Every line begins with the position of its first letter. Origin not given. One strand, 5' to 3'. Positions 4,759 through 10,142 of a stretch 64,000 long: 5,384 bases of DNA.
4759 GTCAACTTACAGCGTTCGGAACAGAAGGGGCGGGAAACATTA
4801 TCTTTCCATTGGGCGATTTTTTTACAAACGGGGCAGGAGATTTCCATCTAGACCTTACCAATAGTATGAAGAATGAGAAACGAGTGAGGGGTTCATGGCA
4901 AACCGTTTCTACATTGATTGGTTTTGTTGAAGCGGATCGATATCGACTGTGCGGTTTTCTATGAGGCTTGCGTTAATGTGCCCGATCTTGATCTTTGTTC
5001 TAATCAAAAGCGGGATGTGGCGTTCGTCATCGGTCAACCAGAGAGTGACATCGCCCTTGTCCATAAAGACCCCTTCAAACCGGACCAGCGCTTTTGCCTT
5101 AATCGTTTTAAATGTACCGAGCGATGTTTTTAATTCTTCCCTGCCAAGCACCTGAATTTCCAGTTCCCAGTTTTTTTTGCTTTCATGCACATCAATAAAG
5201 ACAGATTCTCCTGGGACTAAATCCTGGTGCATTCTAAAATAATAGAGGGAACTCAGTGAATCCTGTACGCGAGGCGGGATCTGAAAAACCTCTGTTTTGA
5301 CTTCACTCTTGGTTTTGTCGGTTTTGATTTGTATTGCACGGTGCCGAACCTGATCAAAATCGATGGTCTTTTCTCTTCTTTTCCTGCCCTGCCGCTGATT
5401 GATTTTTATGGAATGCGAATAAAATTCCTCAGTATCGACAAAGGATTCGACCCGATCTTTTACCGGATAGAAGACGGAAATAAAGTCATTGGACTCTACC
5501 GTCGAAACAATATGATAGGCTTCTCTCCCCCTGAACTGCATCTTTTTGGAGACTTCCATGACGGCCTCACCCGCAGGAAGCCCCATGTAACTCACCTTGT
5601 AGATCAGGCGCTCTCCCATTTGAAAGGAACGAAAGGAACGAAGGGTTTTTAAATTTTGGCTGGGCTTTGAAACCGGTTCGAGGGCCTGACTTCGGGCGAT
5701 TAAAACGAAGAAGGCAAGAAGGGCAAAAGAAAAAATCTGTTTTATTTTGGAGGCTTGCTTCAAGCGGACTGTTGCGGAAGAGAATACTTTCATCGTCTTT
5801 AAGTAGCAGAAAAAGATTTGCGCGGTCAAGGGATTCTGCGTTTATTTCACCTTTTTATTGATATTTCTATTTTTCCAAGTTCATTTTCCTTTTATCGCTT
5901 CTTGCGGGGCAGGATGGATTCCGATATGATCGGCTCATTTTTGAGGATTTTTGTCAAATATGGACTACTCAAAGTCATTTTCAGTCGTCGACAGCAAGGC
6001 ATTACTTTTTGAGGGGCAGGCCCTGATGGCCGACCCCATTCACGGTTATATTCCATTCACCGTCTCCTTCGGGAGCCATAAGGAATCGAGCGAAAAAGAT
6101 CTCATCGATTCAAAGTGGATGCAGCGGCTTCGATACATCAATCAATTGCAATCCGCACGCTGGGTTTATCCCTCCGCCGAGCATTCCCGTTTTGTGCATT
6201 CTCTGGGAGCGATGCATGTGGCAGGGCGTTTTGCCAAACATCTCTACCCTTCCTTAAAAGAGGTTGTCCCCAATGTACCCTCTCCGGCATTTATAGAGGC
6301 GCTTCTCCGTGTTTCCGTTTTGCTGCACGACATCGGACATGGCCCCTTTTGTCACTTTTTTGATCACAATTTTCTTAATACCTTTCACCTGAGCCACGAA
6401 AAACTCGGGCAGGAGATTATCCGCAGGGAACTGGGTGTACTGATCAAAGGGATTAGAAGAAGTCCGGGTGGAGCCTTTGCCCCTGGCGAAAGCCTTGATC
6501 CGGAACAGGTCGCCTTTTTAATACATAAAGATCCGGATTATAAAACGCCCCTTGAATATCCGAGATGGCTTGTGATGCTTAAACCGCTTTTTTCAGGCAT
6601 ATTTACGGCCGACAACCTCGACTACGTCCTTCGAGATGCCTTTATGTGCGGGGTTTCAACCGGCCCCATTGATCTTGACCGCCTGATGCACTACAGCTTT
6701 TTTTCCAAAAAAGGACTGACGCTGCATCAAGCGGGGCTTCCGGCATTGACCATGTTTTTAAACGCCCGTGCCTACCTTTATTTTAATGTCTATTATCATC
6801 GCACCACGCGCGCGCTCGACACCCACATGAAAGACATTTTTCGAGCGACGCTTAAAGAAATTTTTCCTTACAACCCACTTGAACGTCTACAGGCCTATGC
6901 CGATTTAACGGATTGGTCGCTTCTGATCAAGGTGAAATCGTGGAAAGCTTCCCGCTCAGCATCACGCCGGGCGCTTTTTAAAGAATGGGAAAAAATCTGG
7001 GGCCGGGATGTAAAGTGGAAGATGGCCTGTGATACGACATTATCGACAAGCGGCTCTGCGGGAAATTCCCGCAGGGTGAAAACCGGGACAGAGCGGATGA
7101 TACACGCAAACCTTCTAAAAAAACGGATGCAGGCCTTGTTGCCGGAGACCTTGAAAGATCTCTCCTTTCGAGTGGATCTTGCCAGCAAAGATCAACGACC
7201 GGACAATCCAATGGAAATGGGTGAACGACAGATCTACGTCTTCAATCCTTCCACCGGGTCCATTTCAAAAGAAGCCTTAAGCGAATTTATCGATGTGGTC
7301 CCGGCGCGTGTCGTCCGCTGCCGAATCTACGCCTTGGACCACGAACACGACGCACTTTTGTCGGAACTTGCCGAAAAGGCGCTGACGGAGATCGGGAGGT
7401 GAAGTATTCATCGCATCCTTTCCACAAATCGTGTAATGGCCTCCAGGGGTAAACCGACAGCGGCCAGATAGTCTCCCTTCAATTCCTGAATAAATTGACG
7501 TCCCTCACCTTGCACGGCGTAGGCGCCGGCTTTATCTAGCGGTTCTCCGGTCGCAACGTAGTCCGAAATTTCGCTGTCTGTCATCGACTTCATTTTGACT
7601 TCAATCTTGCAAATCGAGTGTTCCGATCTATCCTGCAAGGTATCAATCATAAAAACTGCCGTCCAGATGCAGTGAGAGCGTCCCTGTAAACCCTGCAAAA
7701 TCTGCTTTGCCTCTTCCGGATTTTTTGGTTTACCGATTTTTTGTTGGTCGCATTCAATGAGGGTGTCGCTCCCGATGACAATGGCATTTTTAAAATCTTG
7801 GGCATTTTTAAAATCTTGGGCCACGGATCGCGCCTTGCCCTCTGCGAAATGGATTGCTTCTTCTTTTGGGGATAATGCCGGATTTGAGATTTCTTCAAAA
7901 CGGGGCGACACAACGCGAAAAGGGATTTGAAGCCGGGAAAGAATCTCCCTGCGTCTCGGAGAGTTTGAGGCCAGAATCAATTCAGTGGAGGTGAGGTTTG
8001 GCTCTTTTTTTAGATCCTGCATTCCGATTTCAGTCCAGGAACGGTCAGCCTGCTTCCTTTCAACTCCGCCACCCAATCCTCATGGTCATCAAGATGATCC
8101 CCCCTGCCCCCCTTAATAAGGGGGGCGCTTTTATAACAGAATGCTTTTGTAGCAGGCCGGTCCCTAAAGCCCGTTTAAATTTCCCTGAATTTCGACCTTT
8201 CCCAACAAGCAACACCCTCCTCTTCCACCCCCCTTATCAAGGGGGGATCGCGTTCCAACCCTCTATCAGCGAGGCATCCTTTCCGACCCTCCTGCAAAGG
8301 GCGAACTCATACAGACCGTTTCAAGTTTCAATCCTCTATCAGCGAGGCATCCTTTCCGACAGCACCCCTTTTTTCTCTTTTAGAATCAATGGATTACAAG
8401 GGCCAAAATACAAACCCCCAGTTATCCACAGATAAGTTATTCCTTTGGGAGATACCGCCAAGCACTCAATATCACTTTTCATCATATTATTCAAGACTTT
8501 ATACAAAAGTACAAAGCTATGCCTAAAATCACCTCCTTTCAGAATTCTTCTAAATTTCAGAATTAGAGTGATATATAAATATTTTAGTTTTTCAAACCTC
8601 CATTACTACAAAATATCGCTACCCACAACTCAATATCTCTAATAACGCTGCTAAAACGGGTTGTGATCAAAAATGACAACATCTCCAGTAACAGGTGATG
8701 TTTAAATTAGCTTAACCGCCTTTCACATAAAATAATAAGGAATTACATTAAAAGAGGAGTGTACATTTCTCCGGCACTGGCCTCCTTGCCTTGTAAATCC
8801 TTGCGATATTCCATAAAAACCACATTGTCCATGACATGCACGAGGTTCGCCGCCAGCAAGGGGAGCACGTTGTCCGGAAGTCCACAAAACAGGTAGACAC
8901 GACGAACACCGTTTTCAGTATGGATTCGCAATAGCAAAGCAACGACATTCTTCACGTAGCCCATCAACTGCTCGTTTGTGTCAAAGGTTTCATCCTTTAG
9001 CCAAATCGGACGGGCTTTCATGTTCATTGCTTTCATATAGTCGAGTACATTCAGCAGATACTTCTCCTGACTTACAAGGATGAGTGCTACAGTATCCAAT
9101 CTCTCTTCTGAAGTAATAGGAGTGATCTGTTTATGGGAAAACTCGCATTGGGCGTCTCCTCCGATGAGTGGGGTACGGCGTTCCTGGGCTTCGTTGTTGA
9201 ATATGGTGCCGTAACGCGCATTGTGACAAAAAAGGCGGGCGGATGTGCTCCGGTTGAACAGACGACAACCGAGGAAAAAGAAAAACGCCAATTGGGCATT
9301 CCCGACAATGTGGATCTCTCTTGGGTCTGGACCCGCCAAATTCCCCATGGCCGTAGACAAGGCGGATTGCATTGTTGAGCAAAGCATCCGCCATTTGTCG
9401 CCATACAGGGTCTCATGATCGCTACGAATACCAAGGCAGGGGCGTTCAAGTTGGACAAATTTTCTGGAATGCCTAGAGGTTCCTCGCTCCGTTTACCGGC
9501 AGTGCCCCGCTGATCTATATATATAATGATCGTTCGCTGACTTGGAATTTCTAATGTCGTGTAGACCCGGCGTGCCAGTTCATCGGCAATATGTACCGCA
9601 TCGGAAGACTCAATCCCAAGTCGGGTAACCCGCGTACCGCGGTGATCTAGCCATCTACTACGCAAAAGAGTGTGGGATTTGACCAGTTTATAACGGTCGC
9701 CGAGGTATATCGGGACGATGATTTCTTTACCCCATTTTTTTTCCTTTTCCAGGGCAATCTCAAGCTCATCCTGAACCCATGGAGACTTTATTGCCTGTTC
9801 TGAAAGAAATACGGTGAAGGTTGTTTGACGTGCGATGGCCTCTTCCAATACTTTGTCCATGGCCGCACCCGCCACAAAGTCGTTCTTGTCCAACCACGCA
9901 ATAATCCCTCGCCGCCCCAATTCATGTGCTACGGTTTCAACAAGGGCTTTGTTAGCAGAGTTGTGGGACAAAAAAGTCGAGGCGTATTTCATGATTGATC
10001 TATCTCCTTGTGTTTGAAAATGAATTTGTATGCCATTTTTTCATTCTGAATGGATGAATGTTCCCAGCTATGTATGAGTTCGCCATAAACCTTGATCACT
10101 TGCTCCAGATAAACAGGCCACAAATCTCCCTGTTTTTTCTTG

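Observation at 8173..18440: Type III-B (Cmr) CRISPR-Cas module: HD-less, GGDD-intact Cas10 with a TIR plus SAVED-like effector translationally coupled to cmr6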

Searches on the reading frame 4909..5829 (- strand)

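Call 43: search_protein_families(library=pfam, proteins=[window:4909-5829:-], max_evalue=0.01)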
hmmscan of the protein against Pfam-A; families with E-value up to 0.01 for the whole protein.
window:4909-5829:- (306 aa): 2 families
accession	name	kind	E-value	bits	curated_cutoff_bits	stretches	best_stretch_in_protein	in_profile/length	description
PF11306.15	DUF3108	-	6.2e-46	157.3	26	1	77-289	2-208/209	Protein of unknown function (DUF3108)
PF03114.23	BAR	-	0.0057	16.8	28.5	1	130-177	123-171/234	BAR domain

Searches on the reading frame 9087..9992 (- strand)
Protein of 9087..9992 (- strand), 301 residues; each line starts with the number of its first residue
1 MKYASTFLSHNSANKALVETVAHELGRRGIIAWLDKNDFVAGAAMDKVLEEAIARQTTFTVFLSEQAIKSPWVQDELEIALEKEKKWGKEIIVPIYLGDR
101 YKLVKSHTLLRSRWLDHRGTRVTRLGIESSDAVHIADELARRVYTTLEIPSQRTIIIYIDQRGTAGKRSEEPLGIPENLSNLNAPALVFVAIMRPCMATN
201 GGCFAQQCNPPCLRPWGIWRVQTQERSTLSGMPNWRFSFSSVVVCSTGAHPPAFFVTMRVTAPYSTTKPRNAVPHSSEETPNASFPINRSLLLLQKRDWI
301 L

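Call 6: search_protein_families(library=pfam, proteins=[window:9087-9992:-], max_evalue=0.01)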
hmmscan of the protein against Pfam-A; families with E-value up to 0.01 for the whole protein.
window:9087-9992:- (301 aa): 3 families
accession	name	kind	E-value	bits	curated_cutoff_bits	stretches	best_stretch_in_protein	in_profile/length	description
PF13676.11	TIR_2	-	3.9e-20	73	28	1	7-117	2-108/122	TIR domain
PF01582.25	TIR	-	1.5e-09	38.4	21.3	1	10-98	10-97/179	TIR domain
PF08937.16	ThsB_TIR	-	0.00035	21.4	21.2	1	43-85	46-88/100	Thoeris protein ThsB, TIR-like domain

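Call 7: search_protein_families(library=ncbifam, proteins=[window:9087-9992:-], max_evalue=0.01)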
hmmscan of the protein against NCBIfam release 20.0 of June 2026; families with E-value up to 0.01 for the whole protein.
window:9087-9992:- (301 aa): 2 families
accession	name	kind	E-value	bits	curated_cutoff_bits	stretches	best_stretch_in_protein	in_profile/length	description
NF042941.1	Retron_TIR_antiphage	equivalog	6.6e-09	35.1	600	1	6-111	342-448/464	TIR domain-containing anti-phage reverse transcriptase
TIGR03134.1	malonate_gamma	equivalog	0.0071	15.9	237.15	0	135-183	60-111/258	biotin-independent malonate decarboxylase subunit gamma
